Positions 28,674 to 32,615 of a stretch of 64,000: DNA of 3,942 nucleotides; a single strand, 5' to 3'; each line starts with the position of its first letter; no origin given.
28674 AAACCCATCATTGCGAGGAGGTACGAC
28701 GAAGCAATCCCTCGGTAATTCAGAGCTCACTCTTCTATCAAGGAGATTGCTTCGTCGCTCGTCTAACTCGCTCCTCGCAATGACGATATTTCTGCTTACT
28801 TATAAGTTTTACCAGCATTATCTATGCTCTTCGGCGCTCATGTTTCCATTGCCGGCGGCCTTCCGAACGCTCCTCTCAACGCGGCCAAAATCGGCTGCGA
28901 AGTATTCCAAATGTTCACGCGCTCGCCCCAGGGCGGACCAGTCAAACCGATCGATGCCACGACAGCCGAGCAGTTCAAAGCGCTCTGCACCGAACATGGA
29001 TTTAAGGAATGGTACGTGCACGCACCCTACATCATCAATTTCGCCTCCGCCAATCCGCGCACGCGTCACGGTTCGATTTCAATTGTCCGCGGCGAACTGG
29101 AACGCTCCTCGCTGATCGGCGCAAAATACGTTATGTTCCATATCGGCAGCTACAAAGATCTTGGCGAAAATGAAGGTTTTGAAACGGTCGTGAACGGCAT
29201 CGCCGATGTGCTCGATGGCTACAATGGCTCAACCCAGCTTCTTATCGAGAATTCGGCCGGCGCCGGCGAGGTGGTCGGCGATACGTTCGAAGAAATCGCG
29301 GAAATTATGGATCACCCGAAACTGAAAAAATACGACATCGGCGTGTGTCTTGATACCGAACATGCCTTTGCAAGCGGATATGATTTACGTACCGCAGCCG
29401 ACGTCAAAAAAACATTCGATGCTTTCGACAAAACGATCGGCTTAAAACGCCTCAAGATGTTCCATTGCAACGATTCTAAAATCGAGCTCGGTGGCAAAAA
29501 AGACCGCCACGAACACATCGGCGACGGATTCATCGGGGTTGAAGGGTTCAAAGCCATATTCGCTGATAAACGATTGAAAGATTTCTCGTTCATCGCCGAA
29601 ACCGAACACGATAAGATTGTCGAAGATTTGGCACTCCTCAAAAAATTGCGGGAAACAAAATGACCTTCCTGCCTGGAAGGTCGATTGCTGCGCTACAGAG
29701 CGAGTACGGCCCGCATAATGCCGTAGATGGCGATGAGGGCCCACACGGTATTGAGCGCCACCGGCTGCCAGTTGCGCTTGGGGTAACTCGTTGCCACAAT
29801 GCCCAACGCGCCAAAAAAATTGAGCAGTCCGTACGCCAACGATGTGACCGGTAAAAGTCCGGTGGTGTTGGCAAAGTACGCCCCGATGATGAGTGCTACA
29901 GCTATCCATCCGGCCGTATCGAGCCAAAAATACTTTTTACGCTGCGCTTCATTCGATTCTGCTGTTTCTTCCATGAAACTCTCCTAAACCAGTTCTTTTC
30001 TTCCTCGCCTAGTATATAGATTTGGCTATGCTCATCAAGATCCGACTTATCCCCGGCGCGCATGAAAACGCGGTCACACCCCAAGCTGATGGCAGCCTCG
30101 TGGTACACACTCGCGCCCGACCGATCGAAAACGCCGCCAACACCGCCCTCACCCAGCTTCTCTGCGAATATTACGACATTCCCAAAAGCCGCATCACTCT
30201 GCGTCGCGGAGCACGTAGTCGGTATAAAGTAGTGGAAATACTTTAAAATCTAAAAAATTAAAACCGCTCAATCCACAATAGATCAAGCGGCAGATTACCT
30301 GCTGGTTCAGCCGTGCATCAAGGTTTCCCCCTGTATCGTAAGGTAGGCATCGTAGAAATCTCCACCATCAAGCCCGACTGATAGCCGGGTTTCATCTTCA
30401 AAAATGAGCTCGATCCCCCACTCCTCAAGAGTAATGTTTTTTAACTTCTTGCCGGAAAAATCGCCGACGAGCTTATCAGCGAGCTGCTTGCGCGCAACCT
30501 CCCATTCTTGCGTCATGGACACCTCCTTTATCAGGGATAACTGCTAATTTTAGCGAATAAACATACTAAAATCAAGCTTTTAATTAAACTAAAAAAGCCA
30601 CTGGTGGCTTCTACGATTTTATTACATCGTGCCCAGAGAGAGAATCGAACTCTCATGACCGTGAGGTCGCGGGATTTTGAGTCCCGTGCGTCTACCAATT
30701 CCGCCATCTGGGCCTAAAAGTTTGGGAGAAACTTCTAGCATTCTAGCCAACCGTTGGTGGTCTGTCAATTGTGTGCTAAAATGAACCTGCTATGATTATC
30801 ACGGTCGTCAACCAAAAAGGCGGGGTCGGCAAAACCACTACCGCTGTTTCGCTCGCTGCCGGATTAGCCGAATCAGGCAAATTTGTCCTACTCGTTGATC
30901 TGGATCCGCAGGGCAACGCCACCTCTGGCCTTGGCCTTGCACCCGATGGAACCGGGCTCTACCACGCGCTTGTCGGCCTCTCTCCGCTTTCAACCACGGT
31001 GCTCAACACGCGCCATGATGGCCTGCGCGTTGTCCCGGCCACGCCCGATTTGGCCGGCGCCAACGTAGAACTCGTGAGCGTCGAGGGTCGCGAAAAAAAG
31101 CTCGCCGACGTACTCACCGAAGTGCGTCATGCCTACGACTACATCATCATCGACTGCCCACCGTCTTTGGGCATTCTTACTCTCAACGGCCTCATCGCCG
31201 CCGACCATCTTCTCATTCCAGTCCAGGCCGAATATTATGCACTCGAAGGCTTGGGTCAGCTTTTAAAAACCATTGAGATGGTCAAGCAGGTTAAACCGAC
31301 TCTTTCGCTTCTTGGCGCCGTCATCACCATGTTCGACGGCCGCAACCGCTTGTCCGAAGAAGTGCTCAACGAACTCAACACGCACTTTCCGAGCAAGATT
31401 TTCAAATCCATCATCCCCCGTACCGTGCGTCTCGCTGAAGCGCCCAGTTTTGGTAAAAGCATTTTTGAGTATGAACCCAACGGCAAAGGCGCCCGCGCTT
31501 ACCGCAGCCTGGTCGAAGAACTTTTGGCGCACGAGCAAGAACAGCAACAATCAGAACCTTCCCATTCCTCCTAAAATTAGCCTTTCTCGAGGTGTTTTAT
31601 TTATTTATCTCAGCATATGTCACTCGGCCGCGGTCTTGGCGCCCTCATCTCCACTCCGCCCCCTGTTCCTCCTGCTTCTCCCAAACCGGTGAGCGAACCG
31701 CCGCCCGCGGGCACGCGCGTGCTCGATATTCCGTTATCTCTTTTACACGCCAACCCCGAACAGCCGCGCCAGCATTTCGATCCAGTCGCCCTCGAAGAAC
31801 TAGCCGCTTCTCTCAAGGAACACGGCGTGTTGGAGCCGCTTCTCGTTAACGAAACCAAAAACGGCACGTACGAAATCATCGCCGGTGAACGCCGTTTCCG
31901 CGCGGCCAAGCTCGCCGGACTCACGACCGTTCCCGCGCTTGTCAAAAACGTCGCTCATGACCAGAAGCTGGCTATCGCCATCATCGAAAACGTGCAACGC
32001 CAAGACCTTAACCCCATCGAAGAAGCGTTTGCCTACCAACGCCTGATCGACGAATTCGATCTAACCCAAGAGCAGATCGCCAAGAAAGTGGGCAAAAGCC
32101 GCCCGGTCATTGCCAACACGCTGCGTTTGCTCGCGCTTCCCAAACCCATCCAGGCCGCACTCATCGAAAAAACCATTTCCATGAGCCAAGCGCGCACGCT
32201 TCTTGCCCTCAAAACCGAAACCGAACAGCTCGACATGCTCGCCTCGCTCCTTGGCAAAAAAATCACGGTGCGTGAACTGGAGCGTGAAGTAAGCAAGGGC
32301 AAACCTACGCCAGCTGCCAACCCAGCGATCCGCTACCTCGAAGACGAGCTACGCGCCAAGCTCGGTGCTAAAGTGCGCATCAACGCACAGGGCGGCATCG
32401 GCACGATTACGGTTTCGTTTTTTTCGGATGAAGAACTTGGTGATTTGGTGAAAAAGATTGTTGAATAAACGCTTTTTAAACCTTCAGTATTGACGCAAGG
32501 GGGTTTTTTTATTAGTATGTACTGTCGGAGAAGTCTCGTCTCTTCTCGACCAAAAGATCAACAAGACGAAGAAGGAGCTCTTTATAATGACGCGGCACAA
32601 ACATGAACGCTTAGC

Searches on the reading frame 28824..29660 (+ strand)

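Call 41: search_protein_families(library=pfam, proteins=[window:28824-29660:+], max_evalue=0.001)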
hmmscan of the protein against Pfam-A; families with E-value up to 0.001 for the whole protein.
window:28824-29660:+ (279 aa): 1 family
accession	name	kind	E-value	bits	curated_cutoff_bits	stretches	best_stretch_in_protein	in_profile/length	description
PF01261.30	AP_endonuc_2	-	6e-47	160.9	31.1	1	19-274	3-248/249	Xylose isomerase-like TIM barrel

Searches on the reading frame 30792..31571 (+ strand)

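Call 41: search_protein_families(library=pfam, proteins=[window:30792-31571:+], max_evalue=0.001)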
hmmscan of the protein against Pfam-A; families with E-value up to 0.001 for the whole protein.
window:30792-31571:+ (260 aa): 7 families
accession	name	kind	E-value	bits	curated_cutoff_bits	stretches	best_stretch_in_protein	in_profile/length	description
PF13614.12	AAA_31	-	1.1e-58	198.6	27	1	2-171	3-175/177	AAA domain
PF01656.29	CbiA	-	7.3e-28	97.5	25.4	1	3-224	1-125/125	CobQ/CobB/MinD/ParA nucleotide binding domain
PF09140.17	MipZ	-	6.6e-12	45.7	20.7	1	2-40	2-40/262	ATPase MipZ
PF10609.15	ParA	-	1.4e-11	44.8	27.1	1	2-180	5-174/246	NUBPL iron-transfer P-loop NTPase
PF06564.18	CBP_BcsQ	-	3.2e-10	40.4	21.3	1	2-241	3-230/234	Cellulose biosynthesis protein BcsQ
PF00142.24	Fer4_NifH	-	6e-09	36.2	25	1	6-45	5-44/271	4Fe-4S iron sulfur cluster binding proteins, NifH/frxC family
PF02374.21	ArsA_ATPase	-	1.4e-07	31.5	24.3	1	5-40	5-40/305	Anion-transporting ATPase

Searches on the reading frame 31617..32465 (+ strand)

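Call 41: search_protein_families(library=pfam, proteins=[window:31617-32465:+], max_evalue=0.001)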
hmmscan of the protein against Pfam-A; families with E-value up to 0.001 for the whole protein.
window:31617-32465:+ (283 aa): 3 families
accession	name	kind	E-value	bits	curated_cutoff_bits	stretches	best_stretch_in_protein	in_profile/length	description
PF17762.8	HTH_ParB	-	1.3e-36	125.2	22.6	1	129-227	1-99/102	ParB HTH domain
PF02195.25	ParB_N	-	1.2e-32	112.2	26.3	1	35-127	3-95/95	ParB N-terminal domain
PF23552.2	ParB_C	-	1.1e-07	31.6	23.8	1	235-281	2-49/50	ParB dimerisation domain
